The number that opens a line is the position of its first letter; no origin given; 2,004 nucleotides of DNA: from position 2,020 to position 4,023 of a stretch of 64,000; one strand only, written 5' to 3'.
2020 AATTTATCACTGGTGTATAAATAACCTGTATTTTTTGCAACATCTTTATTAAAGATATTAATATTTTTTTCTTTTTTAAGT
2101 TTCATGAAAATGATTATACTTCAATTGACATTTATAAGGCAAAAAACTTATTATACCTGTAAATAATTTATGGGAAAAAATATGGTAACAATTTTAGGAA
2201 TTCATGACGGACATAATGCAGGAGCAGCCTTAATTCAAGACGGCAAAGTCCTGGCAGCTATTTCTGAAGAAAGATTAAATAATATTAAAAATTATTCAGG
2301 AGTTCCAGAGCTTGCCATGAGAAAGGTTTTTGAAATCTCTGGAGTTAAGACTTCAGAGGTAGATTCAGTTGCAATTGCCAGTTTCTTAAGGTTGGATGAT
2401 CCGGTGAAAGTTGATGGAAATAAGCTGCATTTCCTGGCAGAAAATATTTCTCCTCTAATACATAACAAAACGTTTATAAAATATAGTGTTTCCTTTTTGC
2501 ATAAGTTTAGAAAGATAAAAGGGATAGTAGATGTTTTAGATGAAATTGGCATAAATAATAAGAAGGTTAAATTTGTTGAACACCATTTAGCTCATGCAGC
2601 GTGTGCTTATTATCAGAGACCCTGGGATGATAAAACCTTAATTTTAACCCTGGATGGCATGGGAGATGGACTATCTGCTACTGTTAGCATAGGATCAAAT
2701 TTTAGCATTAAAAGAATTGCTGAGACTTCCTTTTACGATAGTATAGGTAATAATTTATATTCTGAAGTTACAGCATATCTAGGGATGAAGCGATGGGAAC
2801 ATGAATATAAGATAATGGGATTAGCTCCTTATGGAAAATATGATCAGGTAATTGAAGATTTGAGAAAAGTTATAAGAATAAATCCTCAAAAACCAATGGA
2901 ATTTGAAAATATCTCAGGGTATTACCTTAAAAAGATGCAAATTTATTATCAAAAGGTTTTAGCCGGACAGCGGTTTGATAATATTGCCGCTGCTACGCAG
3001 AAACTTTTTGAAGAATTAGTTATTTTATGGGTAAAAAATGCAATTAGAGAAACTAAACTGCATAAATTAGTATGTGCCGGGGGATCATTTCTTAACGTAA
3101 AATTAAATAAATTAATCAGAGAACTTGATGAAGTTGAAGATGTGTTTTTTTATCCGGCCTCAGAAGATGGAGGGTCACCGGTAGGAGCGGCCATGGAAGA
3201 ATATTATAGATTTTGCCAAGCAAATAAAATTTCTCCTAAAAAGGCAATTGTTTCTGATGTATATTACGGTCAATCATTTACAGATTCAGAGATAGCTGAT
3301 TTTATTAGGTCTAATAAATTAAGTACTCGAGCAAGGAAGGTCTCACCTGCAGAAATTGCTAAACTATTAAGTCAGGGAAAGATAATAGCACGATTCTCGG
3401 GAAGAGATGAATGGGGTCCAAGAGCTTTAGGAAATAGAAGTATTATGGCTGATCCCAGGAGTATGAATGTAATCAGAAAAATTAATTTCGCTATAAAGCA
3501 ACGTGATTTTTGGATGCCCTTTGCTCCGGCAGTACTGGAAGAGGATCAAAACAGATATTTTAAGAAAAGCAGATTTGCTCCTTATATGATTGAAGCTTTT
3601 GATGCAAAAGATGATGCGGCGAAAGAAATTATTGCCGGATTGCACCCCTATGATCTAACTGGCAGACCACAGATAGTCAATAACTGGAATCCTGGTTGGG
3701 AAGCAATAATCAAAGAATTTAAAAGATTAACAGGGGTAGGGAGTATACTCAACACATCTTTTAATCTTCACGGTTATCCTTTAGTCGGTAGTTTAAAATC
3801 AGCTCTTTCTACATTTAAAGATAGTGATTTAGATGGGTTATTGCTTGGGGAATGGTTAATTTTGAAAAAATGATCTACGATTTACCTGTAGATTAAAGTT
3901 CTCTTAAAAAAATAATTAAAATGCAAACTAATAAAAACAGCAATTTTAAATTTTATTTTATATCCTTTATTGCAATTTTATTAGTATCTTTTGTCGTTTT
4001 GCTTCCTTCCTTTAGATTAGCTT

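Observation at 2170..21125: Two NodU/CmcH-family carbamoyltransferases plus five methyltransferase domains and three acyltransferases: a heavily decorated glycan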

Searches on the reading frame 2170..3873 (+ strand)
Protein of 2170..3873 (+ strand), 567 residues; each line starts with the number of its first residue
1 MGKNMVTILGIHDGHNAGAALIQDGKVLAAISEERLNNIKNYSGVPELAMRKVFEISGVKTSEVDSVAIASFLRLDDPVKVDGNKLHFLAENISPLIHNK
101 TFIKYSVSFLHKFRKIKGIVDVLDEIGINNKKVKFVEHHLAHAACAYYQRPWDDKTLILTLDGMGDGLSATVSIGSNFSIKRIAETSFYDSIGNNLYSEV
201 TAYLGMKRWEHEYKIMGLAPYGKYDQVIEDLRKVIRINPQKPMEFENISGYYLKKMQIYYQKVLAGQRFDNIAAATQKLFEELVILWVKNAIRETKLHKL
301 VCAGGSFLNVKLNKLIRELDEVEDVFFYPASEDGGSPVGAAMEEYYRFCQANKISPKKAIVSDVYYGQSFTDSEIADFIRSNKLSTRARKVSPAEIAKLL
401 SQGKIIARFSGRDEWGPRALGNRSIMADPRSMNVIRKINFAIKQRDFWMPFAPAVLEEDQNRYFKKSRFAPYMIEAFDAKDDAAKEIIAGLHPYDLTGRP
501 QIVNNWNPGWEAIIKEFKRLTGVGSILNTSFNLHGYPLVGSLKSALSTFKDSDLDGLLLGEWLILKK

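Call 3: search_protein_families(library=pfam, proteins=[window:2170-3873:+])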
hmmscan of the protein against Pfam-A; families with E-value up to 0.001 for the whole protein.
window:2170-3873:+ (567 aa): 2 families
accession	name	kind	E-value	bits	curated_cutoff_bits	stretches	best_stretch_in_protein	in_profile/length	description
PF16861.10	Carbam_trans_C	-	1.1e-54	184.9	27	1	397-566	1-170/170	Carbamoyltransferase C-terminus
PF02543.21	Carbam_trans_N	-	4.5e-45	155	24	1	8-342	2-346/346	Carbamoyltransferase N-terminus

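Call 8: search_protein_families(library=ncbifam, proteins=[window:2170-3873:+])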
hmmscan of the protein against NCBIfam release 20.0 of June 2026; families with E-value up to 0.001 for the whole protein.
window:2170-3873:+ (567 aa): 4 families
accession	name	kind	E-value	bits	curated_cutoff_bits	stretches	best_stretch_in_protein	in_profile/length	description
NF041651.1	nodul_NodU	equivalog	2.8e-35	122.2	1000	2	263-541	264-532/556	nodulation protein NodU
TIGR00329.1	gcp_kae1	subfamily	1.7e-07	30.8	207.8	1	135-331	105-294/305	tRNA (adenosine(37)-N6)-threonylcarbamoyltransferase complex transferase subunit TsaD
TIGR00143.1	hypF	equivalog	2.5e-07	29.3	466.1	0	131-177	467-514/741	carbamoyltransferase HypF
TIGR03723.1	T6A_TsaD_YgjD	equivalog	4.5e-06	26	296.1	0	136-327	107-291/314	tRNA (adenosine(37)-N6)-threonylcarbamoyltransferase complex transferase subunit TsaD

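Call 10: search_solved_structures(query=window:2170-3873:+, show_alignments=2, max_evalue=0.001)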
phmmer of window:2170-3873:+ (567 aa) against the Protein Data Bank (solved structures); distinct sequences matched with E-value up to 0.001: 12.
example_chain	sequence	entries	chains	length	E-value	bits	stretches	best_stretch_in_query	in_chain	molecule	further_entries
7xb6_A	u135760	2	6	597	2.3e-52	181.7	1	14-566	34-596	Carbamoyltransferase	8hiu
7vzu_A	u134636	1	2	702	1.9e-51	178.7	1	8-564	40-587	GdmN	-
7vyj_A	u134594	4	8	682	2.2e-51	178.4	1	8-564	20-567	GdmN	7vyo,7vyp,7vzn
7vx0_A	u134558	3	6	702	2.5e-51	178.3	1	8-564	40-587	GdmN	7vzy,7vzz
9s2t_A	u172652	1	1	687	2.6e-51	178.2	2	134-565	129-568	Decarbamoylnovobiocin carbamoyltransferase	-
7vzq_A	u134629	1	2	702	4.8e-51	177.3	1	5-564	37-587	GdmN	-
3ven_A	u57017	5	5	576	6.6e-45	157.1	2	269-566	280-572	O-carbamoyltransferase TobZ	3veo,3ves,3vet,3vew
3ver_A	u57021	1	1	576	2.3e-44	155.3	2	269-566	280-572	O-carbamoyltransferase TobZ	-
3vf4_A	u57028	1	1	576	6e-44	153.9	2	269-566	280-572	O-carbamoyltransferase TobZ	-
3vf2_A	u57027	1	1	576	8.2e-44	153.5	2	269-566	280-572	O-carbamoyltransferase TobZ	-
3vez_A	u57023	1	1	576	1.6e-43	152.5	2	269-566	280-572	O-carbamoyltransferase TobZ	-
3vex_A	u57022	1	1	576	1.8e-43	152.3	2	269-566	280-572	O-carbamoyltransferase TobZ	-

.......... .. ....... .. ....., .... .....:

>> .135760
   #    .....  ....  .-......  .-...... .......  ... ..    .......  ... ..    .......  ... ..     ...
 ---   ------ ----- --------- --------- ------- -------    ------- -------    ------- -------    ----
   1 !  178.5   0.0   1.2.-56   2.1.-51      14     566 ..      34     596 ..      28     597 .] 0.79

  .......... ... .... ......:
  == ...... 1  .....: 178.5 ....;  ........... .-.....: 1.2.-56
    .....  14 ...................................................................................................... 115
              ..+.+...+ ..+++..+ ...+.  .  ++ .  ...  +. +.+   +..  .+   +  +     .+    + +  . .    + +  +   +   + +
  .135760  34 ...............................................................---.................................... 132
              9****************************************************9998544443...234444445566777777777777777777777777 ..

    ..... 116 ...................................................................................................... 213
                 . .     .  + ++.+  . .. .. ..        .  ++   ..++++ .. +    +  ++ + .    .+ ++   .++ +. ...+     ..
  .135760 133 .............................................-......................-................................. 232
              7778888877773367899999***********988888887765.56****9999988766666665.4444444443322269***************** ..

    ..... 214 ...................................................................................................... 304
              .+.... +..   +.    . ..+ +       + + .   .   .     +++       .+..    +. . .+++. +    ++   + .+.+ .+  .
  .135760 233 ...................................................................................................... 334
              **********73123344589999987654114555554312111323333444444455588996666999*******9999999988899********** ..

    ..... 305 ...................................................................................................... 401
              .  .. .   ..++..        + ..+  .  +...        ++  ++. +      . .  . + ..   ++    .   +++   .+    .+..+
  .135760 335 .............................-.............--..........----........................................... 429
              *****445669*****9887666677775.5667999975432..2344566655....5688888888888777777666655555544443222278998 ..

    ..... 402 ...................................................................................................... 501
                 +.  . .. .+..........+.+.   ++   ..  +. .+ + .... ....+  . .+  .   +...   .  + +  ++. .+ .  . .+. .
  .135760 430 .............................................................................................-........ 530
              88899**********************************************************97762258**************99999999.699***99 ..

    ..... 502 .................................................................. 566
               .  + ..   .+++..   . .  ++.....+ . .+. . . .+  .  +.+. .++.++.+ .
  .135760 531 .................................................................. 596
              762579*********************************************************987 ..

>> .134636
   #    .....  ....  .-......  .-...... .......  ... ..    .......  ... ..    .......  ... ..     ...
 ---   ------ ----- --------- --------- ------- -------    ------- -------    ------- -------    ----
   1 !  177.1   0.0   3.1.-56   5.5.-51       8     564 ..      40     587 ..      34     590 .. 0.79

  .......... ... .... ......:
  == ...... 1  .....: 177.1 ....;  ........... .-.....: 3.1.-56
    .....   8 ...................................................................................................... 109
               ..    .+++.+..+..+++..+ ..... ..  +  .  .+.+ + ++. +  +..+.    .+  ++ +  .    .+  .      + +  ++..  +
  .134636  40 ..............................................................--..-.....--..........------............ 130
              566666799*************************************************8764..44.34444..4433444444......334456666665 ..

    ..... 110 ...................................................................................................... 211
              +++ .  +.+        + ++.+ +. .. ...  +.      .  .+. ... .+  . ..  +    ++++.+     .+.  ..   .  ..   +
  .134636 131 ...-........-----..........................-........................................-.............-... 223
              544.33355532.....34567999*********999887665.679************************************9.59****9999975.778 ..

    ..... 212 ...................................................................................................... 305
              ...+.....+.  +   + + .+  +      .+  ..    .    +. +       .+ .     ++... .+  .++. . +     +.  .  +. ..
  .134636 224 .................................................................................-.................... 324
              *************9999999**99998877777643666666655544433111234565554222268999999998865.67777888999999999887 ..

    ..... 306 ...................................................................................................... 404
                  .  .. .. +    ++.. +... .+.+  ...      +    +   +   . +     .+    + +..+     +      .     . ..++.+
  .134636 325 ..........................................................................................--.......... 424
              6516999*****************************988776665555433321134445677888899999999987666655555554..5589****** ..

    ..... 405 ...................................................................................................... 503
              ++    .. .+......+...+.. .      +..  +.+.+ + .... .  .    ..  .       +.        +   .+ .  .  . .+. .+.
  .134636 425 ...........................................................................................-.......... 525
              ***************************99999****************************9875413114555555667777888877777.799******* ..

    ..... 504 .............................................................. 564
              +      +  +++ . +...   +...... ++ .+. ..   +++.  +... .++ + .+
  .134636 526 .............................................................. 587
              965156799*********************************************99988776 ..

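Call 12: find_homologous_proteins(query=window:2170-3873:+, max_evalue=1e-20)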
Query window:2170-3873:+ (567 aa): 7924 proteins with E <= 1e-20 among 8000 candidates; the best 120 are listed.
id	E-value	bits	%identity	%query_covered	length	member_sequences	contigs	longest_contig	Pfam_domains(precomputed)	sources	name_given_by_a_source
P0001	0.0e+0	1277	100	99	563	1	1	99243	PF02543.22,PF16861.11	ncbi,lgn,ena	-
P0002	0.0e+0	1125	87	99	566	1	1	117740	PF02543.22,PF16861.11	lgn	-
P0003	0.0e+0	1098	83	100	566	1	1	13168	PF02543.22,PF16861.11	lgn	-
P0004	0.0e+0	1068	80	100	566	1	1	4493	PF02543.22,PF16861.11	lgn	-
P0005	0.0e+0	1067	81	100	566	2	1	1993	PF02543.22,PF16861.11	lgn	-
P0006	0.0e+0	1046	79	100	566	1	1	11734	PF02543.22,PF16861.11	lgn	-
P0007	0.0e+0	1046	80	100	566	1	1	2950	PF02543.22,PF22521.3,PF16861.11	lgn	-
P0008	0.0e+0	1040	79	100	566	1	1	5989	PF02543.22,PF16861.11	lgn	-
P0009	0.0e+0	1031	78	100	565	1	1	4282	PF02543.22,PF16861.11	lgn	-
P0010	0.0e+0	1030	78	97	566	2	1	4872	PF02543.22,PF16861.11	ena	-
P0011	0.0e+0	1029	79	96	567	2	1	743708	PF02543.22,PF22521.3,PF16861.11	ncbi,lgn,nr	ncbi:MAG: carbamoyltransferase C-terminal domain-containing protein [Candidatus Daviesbacteria bacte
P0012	0.0e+0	1028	78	100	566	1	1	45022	PF02543.22,PF16861.11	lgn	-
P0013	0.0e+0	1025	78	100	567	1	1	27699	PF02543.22,PF22521.3,PF16861.11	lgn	-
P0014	0.0e+0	1023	77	99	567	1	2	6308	PF02543.22,PF22521.3,PF16861.11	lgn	-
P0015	0.0e+0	1022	78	99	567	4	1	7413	PF02543.22,PF16861.11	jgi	-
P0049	5.7e-264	895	67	99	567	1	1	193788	PF02543.22,PF22521.3,PF16861.11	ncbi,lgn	-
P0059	6.2e-248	842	64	99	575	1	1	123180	PF02543.22,PF00814.32,PF16861.11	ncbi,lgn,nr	ncbi:hypothetical protein MUP46_02800 [Patescibacteria group bacterium]|nr:hypothetical protein [Pat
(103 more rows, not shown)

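Call 13: find_related_loci(query=window:2170-3873:+, collection=genome_contigs, flank=10000)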
Query window:2170-3873:+ (567 aa) in genome_contigs; peptide patterns used: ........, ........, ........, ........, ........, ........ (x = any residue, [..] = any of these).
218 stretches matched a pattern; 194 encode a relative of the query (tblastn E <= 1e-3); the best 80 are kept; 80 distinct loci.
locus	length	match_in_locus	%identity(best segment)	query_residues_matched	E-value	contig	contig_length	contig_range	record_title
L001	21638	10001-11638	79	6-552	0e+0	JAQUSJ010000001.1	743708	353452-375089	MAG: Candidatus Daviesbacteria bacterium isolate STD1_94 NODE_9_length_743708_cov_15.213565_Sandtown_D1, whole genome sh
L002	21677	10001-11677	76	6-566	0e+0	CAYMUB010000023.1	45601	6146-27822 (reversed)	MAG TPA_asm: uncultured Gammaproteobacteria bacterium isolate binchicken_co203_488 genome assembly, contig: k141_4251520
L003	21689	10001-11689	67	3-566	0e+0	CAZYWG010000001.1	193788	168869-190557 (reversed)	MAG TPA_asm: uncultured Gammaproteobacteria bacterium isolate SRP200132_co1_187 genome assembly, contig: NODE_53_length_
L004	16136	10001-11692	59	3-566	0e+0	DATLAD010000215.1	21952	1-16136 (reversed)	MAG TPA_asm: Dehalococcoidales bacterium isolate SMAG_U14262 k141_1480647, whole genome shotgun sequence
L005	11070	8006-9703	56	3-567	0e+0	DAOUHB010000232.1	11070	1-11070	MAG TPA_asm: Anaerolineae bacterium isolate R89_289 k165_2414493, whole genome shotgun sequence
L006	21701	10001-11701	59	2-566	0e+0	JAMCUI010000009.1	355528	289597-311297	MAG: Patescibacteria group bacterium isolate FK_Sedi_A_Bin.134 NODE_13_length_355528_cov_13.8818, whole genome shotgun s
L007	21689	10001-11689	59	5-566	0e+0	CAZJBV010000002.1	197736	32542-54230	MAG TPA_asm: uncultured Gammaproteobacteria bacterium isolate binchicken_co144_1014 genome assembly, contig: NODE_142_le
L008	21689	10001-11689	57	6-566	0e+0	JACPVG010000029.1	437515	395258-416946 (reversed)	MAG: Chloroflexi bacterium isolate NC_groundwater_778_Ag_S2p5_63_23 JBCH_GD18_4_SO25_S179_scaffold_636550, whole genome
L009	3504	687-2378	57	3-566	0e+0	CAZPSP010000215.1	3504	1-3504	MAG TPA_asm: uncultured Dehalococcoidaceae bacterium isolate binchicken_co43_185 genome assembly, contig: NODE_44978_len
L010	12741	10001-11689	59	5-566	0e+0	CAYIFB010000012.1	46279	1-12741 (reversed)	MAG TPA_asm: uncultured Gammaproteobacteria bacterium isolate ERP119705_co19_135 genome assembly, contig: NODE_453_lengt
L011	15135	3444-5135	57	5-566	0e+0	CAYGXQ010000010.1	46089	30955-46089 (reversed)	MAG TPA_asm: uncultured Gammaproteobacteria bacterium isolate ERP119294_co1_458 genome assembly, contig: NODE_805_length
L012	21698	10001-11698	58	3-566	0e+0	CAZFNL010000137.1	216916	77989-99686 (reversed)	MAG TPA_asm: uncultured Gammaproteobacteria bacterium isolate SRP271791_co1_7 genome assembly, contig: k141_45435, whole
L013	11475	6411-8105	57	1-566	0e+0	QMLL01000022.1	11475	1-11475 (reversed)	MAG: Deltaproteobacteria bacterium isolate B119_G9 B119_Guay9_scaffold_06322, whole genome shotgun sequence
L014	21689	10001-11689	56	5-566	0e+0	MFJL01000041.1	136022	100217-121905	MAG: Candidatus Gottesmanbacteria bacterium RIFCSPHIGHO2_02_FULL_39_11 rifcsphigho2_02_scaffold_80, whole genome shotgun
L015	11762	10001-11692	55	3-566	0e+0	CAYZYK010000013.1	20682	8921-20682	MAG TPA_asm: uncultured Candidatus Saccharibacteria bacterium isolate binchicken_co17_276 genome assembly, contig: NODE_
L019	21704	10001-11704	55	1-566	0e+0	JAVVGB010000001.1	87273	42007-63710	MAG: Thermoproteota archaeon isolate PSS.bin.16 NODE_18_length_87273_cov_102.153363, whole genome shotgun sequence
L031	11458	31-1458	58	93-566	0e+0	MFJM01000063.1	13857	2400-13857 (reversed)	MAG: Candidatus Gottesmanbacteria bacterium RIFCSPHIGHO2_02_FULL_39_14 rifcsphigho2_02_scaffold_8454, whole genome shotg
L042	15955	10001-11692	48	8-566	2e-170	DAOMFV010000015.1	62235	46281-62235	MAG TPA_asm: Gemmatales bacterium isolate AMR_MDS_4993 NODE_124_length_62235_cov_5.868736, whole genome shotgun sequence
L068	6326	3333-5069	41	5-567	6e-129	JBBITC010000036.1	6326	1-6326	MAG: Candidatus Aenigmatarchaeota archaeon isolate STF170223_bin_388 NODE_3263_length_6326_cov_3.254026, whole genome sh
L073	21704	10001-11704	42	9-566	6e-125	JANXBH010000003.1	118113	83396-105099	MAG: candidate division WOR-3 bacterium isolate SKYB27 NODE_3_length_118113_cov_89.029593, whole genome shotgun sequence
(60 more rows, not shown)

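Call 14: find_encoding_contigs(protein=P0001, flank=10000, max_places=3)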
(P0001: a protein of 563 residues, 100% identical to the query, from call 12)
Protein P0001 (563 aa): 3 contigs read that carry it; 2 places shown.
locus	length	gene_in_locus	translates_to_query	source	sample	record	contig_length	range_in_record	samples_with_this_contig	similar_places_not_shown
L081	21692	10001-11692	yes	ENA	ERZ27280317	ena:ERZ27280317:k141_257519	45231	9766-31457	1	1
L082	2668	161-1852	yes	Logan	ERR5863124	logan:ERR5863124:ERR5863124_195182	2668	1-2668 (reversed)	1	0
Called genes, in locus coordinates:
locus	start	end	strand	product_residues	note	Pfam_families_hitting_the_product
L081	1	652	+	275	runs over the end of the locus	PF00535:Glycos_transf_2, PF10111:Glyco_tranf_2_2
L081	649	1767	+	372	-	PF13439:Glyco_transf_4, PF13579:Glyco_trans_4_4, PF20706:GT4-conflict (weak), PF00534:Glycos_transf_1, PF13692:Glyco_trans_1_4, PF13524:Glyco_trans_1_2 (weak)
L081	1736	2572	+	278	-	PF01209:Ubie_methyltran, PF02353:CMAS, PF07021:MetW, PF13489:Methyltransf_23, PF08241:Methyltransf_11, PF08242:Methyltransf_12, PF13649:Methyltransf_25, PF13847:Methyltransf_31, +2 more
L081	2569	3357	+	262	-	PF13489:Methyltransf_23, PF13847:Methyltransf_31, PF08241:Methyltransf_11, PF08242:Methyltransf_12, PF13649:Methyltransf_25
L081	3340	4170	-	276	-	PF03009:GDPD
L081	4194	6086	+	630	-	-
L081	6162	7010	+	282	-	PF01370:Epimerase, PF02719:Polysacc_synt_2 (faint), PF04321:RmlD_sub_bind, PF05368:NmrA (faint), PF01073:3Beta_HSD (weak), PF07993:NAD_binding_4 (weak), PF16363:GDP_Man_Dehyd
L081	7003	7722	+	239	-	PF13292:DXP_synthase_N, PF00456:Transketolase_N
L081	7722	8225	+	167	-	PF02779:Transket_pyr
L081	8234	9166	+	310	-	PF00535:Glycos_transf_2, PF10111:Glyco_tranf_2_2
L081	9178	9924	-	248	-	PF05175:MTS (weak), PF13489:Methyltransf_23, PF24675:NpmA (weak), PF02390:Methyltransf_4 (faint), PF13847:Methyltransf_31, PF08241:Methyltransf_11, PF08242:Methyltransf_12, PF13649:Methyltransf_25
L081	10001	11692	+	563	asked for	PF02543:Carbam_trans_N, PF16861:Carbam_trans_C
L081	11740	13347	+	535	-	-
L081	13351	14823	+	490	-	-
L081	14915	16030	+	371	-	PF00155:Aminotran_1_2, PF00266:Aminotran_5, PF01041:DegT_DnrJ_EryC1, PF01053:Cys_Met_Meta_PP, PF01212:Beta_elim_lyase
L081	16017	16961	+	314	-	PF01408:GFO_IDH_MocA, PF22725:GFO_IDH_MocA_C3, PF02894:GFO_IDH_MocA_C (weak)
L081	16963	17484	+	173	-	-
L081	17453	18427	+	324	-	PF00535:Glycos_transf_2, PF13641:Glyco_tranf_2_3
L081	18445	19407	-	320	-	PF01370:Epimerase, PF02719:Polysacc_synt_2, PF04321:RmlD_sub_bind, PF01073:3Beta_HSD, PF13460:NAD_binding_10, PF16363:GDP_Man_Dehyd, PF07993:NAD_binding_4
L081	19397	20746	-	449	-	PF03446:NAD_binding_2 (weak), PF03721:UDPG_MGDP_dh_N, PF00984:UDPG_MGDP_dh, PF03720:UDPG_MGDP_dh_C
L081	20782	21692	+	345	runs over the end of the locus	PF00535:Glycos_transf_2, PF10111:Glyco_tranf_2_2, PF13641:Glyco_tranf_2_3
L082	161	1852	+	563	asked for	PF02543:Carbam_trans_N, PF16861:Carbam_trans_C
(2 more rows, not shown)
